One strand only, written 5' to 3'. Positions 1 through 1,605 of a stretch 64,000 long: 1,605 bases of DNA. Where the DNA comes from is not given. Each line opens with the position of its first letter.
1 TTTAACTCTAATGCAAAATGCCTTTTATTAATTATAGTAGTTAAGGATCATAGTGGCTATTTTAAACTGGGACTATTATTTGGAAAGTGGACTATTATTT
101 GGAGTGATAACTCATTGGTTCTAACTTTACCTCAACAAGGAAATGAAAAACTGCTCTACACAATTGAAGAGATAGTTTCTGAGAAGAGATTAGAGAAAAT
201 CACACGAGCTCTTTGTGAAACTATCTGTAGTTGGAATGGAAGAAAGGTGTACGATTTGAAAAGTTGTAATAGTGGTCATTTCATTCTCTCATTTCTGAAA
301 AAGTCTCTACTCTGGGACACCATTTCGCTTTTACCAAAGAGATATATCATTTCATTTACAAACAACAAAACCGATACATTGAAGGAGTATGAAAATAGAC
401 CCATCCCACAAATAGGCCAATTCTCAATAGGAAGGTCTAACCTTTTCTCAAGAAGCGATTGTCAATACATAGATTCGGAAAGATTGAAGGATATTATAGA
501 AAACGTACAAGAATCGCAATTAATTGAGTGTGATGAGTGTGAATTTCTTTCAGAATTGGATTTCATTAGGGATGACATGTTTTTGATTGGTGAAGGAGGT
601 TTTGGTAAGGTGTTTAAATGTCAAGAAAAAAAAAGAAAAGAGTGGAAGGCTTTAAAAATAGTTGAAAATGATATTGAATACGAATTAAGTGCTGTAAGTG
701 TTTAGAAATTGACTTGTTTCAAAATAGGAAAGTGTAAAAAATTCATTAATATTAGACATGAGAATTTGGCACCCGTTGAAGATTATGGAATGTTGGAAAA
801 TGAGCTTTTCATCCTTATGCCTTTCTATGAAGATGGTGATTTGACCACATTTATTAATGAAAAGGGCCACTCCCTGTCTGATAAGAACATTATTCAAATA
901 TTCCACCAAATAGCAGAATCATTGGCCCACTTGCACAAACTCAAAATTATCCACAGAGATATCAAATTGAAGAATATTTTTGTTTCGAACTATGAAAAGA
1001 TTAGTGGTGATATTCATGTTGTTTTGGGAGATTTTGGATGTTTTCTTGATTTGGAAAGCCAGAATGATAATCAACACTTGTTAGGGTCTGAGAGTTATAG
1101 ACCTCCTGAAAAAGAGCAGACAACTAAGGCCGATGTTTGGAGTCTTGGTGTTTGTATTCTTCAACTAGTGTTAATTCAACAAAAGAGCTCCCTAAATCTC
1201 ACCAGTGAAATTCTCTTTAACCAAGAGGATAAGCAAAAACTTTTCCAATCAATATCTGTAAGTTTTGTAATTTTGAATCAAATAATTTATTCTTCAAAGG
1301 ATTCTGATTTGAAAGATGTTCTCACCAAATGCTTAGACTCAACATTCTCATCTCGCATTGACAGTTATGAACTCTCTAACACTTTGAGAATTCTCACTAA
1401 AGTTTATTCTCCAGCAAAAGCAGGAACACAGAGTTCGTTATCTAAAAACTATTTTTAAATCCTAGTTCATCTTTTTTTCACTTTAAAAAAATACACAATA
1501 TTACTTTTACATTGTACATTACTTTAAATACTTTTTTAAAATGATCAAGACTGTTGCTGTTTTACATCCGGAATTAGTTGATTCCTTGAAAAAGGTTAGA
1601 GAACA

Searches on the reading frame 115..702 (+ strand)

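Call 27: search_protein_families(library=pfam, proteins=[window:115-702:+], max_evalue=0.01)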
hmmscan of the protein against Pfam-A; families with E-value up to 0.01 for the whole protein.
window:115-702:+ (196 aa): 1 family
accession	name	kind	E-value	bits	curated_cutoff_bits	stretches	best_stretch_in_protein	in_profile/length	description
PF00069.31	Pkinase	-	0.00061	19.7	31.7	1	157-186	6-35/263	Protein kinase domain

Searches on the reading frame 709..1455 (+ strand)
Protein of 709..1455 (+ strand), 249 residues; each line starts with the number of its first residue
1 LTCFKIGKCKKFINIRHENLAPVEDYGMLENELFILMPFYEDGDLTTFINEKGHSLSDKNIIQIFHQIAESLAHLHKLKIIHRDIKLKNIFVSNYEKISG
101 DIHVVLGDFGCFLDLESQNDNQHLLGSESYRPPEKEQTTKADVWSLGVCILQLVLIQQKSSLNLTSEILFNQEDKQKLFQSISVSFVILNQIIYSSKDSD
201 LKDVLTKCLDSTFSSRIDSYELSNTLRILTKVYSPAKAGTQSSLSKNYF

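Call 27: search_protein_families(library=pfam, proteins=[window:709-1455:+], max_evalue=0.01)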
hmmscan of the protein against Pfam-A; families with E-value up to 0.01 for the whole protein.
window:709-1455:+ (249 aa): 5 families
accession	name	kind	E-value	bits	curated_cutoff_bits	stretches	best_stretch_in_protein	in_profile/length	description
PF00069.31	Pkinase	-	2e-31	109.8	31.7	1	14-221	54-256/263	Protein kinase domain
PF07714.23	PK_Tyr_Ser-Thr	-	1.5e-23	83.8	23.1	1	12-223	55-255/258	Protein tyrosine and serine/threonine kinase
PF06293.20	Kdo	-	7.7e-06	25.9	21.3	1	44-144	104-201/207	Lipopolysaccharide kinase (Kdo/WaaP) family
PF14531.12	Kinase-like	-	0.0029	17.4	25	0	51-153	137-244/289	Kinase-like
PF17667.7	Pkinase_fungal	-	0.0089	15.2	24.1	0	57-118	284-345/387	Fungal protein kinase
